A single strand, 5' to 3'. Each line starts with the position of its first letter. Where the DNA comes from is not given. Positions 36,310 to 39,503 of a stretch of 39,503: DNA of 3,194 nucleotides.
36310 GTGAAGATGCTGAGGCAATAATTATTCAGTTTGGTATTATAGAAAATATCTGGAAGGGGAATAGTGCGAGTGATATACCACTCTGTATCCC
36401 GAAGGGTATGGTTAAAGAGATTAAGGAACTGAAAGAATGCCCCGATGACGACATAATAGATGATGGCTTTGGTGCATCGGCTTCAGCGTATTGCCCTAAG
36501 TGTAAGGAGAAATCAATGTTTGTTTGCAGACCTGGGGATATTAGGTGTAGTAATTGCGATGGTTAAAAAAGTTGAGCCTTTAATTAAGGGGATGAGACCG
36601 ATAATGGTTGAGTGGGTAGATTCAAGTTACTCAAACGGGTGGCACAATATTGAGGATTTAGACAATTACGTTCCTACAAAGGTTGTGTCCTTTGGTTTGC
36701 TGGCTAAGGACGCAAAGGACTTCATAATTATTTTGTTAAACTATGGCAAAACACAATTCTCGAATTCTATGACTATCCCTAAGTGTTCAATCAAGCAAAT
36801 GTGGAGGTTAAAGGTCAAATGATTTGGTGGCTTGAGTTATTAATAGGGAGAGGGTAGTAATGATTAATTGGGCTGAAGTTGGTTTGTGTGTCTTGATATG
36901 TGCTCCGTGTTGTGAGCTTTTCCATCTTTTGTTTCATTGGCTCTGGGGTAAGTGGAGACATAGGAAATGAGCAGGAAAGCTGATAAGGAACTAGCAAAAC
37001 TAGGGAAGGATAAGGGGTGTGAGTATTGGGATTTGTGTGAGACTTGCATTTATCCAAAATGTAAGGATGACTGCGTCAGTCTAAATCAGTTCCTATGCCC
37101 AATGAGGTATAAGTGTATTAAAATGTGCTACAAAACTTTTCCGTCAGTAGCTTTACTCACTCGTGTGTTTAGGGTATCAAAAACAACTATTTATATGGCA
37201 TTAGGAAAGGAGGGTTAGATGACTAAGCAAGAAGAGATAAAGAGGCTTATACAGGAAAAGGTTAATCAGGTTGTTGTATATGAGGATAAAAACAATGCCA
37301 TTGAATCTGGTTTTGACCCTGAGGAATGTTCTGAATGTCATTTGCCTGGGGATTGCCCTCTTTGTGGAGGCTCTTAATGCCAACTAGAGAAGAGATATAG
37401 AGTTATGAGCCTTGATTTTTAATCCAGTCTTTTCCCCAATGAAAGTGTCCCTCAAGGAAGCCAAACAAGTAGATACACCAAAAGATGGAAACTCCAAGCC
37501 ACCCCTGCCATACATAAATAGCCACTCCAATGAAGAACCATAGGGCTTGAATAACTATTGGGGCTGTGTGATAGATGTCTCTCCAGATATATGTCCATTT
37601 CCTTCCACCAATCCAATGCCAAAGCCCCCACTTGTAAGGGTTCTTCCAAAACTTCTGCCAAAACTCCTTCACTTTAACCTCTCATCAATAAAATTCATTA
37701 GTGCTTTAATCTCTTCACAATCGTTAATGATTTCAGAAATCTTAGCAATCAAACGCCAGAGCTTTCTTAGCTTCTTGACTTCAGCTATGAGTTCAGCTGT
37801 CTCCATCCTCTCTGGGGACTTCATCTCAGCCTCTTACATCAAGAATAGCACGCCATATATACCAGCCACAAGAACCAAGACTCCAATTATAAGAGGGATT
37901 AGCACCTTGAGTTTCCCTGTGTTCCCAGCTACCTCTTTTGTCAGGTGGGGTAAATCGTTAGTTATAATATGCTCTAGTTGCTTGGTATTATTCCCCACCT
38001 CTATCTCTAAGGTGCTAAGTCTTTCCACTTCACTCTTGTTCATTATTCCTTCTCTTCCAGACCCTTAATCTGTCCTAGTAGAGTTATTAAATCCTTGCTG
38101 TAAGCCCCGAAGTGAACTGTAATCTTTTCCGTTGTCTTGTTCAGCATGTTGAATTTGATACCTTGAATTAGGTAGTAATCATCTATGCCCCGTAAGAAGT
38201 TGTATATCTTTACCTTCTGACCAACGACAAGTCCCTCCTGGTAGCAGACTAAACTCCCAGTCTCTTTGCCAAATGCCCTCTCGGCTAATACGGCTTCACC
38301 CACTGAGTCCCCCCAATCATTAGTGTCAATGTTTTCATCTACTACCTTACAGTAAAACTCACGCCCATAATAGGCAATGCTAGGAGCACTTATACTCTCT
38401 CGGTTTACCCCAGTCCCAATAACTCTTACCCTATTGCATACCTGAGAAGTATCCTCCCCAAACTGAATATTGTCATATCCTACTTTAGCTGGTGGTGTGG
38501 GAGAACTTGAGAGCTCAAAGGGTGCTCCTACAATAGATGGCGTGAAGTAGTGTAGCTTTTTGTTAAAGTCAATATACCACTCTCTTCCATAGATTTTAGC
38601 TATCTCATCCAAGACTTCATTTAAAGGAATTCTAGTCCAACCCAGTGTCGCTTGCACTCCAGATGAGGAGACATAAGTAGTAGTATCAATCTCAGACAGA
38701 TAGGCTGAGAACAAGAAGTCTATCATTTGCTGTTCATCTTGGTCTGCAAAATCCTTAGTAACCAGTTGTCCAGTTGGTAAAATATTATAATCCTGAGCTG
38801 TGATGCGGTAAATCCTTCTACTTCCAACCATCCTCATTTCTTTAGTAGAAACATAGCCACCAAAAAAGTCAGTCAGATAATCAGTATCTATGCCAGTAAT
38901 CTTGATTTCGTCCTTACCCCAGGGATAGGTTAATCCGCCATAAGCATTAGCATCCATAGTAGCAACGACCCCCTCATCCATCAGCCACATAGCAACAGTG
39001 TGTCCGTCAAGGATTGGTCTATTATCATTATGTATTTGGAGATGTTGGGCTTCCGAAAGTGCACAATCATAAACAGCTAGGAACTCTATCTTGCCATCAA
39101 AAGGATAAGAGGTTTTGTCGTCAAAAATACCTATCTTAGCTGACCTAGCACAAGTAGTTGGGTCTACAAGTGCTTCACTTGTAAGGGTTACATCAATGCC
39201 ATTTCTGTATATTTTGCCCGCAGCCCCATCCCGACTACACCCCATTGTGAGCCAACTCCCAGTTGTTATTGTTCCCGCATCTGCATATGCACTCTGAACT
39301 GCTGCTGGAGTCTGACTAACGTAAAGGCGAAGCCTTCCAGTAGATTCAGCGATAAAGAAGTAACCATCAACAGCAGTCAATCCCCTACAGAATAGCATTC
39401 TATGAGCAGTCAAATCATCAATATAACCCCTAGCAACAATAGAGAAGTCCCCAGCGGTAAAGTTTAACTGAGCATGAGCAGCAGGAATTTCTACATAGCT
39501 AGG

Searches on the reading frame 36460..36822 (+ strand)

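Call 48: search_protein_families(library=phrogs, proteins=[window:36460-36822:+], max_evalue=0.01)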
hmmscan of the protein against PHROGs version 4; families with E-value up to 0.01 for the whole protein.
window:36460-36822:+ (120 aa): 1 family
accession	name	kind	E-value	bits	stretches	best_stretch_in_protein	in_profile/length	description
phrog_25889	-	unknown function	0.0015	19.4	1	48-117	17-92/94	-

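Call 71: search_protein_families(library=pfam, proteins=[window:36460-36822:+], max_evalue=0.05)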
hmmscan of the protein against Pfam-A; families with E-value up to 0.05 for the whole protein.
window:36460-36822:+ (120 aa): 0 families

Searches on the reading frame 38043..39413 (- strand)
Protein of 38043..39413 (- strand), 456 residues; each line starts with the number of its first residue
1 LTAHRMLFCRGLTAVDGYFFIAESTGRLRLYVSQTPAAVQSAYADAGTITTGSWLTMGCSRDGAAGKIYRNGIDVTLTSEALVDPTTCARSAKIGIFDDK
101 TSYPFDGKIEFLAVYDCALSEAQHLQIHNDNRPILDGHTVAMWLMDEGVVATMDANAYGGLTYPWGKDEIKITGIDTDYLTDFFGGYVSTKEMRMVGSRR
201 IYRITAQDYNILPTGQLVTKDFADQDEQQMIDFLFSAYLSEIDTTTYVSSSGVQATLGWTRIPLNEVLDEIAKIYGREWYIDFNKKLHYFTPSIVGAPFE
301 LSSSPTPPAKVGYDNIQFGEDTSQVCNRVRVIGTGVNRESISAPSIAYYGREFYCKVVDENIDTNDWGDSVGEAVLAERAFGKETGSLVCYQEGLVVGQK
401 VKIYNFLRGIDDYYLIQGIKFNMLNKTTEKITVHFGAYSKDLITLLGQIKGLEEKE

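Call 7: search_protein_families(library=pfam, proteins=[window:38043-39413:-], max_evalue=0.01)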
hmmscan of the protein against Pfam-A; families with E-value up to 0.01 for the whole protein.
window:38043-39413:- (456 aa): 1 family
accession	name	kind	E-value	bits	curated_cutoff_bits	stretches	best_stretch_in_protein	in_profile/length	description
PF13385.13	Laminin_G_3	-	8.1e-09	36.2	27.6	1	16-123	44-149/151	Concanavalin A-like lectin/glucanases superfamily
